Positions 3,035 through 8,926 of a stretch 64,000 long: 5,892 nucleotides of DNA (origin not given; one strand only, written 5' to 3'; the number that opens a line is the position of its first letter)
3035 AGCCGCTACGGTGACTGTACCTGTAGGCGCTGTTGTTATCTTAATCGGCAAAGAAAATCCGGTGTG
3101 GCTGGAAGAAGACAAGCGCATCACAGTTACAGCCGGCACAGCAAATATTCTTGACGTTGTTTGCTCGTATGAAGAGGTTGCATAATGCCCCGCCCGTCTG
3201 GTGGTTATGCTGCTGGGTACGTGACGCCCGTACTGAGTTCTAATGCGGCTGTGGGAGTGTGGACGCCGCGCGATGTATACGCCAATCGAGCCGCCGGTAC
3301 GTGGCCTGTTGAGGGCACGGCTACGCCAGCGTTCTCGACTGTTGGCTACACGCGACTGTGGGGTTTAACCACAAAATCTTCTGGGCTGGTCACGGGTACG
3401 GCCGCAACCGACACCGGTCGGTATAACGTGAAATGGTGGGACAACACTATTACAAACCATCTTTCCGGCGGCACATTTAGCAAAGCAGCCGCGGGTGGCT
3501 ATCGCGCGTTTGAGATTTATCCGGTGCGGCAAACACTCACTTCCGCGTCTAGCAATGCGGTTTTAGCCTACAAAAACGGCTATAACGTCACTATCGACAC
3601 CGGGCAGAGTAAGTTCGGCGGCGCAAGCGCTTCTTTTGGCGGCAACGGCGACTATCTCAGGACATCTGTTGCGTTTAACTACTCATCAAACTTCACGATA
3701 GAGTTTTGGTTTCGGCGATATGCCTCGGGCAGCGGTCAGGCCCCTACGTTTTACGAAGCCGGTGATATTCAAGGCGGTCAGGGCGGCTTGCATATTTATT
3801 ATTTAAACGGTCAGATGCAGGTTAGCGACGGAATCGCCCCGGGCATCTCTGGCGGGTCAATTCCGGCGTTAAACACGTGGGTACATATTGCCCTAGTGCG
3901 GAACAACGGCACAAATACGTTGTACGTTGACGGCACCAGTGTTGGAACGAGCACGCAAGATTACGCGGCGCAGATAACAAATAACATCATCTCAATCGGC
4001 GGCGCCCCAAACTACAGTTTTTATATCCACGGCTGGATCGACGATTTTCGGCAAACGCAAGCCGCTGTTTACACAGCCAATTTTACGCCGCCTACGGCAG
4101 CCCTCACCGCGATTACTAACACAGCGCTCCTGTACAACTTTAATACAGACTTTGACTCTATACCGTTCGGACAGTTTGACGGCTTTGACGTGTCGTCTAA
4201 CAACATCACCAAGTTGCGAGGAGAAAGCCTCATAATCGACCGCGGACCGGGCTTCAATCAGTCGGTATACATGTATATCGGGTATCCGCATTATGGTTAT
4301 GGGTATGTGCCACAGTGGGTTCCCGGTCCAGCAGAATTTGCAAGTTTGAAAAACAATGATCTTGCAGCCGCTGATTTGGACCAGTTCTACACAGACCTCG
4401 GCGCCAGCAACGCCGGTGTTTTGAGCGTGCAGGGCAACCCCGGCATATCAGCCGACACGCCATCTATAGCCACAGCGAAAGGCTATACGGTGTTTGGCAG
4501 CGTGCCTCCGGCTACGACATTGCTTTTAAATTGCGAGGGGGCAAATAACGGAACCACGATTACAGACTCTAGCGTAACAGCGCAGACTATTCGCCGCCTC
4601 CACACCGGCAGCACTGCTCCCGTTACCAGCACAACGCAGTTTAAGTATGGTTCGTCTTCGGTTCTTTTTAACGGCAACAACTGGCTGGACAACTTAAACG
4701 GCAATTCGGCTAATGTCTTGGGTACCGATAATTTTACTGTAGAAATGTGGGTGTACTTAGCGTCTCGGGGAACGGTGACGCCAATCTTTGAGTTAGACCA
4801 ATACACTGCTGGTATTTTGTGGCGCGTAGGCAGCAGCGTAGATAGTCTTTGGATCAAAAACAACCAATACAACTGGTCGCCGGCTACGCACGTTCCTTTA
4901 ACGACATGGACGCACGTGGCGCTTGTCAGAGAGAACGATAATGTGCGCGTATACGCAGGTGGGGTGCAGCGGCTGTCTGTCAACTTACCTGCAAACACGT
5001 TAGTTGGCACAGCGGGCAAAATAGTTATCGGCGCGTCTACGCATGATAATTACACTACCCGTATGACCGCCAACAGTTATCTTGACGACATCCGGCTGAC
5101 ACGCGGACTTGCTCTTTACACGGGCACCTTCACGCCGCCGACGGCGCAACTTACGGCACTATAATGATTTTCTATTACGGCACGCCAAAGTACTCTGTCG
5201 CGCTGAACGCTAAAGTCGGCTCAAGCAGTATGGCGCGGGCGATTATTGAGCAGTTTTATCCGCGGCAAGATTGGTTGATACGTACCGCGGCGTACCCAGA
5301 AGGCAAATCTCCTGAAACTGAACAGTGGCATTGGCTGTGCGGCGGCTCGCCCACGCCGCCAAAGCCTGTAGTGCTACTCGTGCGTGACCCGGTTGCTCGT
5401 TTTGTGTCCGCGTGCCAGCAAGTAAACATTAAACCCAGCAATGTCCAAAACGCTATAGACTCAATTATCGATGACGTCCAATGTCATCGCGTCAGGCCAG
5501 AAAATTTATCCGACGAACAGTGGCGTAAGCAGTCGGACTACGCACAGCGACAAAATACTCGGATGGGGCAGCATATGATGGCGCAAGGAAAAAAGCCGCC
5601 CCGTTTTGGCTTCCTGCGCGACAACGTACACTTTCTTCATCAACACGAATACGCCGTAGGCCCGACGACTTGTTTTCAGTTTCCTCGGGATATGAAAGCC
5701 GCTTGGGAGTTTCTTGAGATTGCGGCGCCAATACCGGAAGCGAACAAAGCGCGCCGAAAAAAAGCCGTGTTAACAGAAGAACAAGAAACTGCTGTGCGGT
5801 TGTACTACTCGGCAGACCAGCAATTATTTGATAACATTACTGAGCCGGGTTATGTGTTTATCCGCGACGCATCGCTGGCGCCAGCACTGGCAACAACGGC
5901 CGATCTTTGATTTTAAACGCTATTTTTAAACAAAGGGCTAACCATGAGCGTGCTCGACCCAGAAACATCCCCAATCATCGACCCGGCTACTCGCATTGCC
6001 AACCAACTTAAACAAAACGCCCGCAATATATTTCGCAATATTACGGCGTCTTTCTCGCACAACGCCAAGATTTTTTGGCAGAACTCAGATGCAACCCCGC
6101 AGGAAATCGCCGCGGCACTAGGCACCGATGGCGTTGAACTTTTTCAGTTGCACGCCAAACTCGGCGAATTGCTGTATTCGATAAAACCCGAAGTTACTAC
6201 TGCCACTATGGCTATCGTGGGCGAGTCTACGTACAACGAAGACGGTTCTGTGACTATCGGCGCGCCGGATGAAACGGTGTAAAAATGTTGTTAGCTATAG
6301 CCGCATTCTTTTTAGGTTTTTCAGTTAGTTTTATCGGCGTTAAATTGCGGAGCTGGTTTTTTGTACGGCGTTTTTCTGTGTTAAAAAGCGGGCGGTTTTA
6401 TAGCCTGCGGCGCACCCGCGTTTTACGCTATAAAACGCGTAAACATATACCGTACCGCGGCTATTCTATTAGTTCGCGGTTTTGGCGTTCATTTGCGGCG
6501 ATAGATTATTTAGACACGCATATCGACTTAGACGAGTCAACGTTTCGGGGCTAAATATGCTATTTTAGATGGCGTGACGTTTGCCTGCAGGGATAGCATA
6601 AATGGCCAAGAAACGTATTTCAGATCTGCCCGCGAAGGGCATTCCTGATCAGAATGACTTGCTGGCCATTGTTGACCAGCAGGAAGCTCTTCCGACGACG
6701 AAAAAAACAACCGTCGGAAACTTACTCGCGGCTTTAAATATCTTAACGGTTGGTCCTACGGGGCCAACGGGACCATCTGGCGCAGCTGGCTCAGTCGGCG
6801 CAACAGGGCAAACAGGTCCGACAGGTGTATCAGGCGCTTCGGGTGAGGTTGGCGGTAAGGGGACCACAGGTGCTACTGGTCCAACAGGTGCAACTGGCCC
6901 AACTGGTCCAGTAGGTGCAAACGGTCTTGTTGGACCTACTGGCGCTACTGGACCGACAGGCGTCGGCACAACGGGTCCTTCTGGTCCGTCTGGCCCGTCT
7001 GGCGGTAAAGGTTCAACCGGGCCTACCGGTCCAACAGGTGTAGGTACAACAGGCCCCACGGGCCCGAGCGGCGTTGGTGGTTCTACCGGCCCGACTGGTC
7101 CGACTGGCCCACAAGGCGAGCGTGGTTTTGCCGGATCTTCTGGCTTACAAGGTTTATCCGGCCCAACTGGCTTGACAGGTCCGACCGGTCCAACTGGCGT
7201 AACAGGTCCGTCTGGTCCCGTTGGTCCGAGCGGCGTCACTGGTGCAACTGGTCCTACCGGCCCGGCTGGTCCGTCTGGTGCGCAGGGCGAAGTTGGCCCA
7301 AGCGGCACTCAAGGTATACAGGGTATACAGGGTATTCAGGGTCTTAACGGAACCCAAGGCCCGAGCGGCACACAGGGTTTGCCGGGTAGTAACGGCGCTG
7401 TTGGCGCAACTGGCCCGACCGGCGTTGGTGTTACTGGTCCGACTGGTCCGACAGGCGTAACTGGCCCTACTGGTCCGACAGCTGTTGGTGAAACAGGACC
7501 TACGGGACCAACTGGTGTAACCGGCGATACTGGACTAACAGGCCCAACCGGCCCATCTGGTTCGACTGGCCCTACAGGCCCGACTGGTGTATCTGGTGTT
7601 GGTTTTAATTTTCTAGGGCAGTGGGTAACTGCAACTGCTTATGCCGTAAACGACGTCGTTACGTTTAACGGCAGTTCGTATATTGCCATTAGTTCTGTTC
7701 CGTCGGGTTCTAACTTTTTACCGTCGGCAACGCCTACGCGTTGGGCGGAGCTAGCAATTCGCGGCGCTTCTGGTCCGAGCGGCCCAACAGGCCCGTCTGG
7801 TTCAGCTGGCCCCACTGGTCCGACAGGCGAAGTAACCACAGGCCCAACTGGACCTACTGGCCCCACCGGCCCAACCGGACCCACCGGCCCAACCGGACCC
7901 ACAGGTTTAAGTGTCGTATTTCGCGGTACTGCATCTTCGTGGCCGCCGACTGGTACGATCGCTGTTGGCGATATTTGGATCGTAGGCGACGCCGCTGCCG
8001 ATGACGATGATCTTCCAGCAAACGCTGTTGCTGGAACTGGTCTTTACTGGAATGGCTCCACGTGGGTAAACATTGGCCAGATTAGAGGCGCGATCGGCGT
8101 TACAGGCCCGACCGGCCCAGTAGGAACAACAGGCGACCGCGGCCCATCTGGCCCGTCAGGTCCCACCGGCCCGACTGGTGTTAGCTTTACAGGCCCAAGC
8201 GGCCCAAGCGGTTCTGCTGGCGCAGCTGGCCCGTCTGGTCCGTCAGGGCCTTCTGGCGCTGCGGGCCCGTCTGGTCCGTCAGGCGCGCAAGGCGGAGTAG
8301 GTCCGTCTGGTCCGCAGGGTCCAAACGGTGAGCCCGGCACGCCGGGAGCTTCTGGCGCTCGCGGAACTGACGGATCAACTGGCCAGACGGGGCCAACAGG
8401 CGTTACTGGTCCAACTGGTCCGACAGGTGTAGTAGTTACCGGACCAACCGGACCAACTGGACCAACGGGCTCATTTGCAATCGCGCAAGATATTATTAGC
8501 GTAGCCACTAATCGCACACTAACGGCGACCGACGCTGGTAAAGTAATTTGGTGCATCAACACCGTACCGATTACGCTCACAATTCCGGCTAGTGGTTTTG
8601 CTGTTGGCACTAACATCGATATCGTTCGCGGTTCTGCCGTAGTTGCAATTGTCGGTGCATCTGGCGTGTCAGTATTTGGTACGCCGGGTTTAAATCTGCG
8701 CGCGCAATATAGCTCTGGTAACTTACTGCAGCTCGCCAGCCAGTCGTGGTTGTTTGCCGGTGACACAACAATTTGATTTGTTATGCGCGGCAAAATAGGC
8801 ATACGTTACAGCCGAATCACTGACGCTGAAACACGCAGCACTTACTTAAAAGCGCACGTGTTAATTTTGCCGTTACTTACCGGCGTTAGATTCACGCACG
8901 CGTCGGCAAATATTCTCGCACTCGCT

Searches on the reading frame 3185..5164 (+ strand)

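Call 23: search_protein_families(library=pfam, proteins=[window:3185-5164:+])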
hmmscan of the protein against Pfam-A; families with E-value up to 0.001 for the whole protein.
window:3185-5164:+ (659 aa): 3 families
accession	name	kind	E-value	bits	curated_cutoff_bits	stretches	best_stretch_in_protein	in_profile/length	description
PF13385.13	Laminin_G_3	-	8.6e-29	101.1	27.6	2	153-289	2-139/151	Concanavalin A-like lectin/glucanases superfamily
PF00054.30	Laminin_G_1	-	0.00013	22.6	24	0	228-276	51-102/131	Laminin G domain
PF02210.31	Laminin_G_2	-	0.00088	20.2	22.9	0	228-276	51-100/126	Laminin G domain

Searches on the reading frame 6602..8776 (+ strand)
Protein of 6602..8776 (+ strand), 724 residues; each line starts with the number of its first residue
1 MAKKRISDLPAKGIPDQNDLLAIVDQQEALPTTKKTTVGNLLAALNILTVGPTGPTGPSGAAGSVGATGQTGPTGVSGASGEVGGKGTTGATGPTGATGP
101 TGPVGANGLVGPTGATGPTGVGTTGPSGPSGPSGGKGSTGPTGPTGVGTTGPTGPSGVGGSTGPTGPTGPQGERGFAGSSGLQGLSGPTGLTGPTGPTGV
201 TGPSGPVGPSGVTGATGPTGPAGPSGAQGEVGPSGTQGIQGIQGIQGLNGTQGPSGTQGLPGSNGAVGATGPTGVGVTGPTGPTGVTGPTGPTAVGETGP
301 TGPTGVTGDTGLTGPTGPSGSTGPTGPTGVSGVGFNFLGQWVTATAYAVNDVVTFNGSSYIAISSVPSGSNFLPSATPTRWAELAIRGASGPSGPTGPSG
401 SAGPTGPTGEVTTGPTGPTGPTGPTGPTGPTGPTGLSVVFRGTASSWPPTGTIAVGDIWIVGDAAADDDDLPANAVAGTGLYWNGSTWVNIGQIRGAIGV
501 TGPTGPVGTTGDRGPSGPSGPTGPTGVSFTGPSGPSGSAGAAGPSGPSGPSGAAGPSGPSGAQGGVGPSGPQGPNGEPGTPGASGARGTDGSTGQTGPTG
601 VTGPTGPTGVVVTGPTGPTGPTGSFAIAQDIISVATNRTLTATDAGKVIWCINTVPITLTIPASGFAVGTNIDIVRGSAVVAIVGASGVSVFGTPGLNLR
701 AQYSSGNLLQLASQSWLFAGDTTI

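Call 23: search_protein_families(library=pfam, proteins=[window:6602-8776:+])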
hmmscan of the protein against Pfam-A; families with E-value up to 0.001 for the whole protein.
window:6602-8776:+ (724 aa): 2 families
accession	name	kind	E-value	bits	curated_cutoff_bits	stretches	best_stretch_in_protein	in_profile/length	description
PF01391.23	Collagen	-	2e-53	178.4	27.2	4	51-108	1-58/60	Collagen triple helix repeat (20 copies)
PF02839.19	CBM_5_12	-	5e-06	26.9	26.2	1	340-381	1-43/44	Carbohydrate-binding module family 5/12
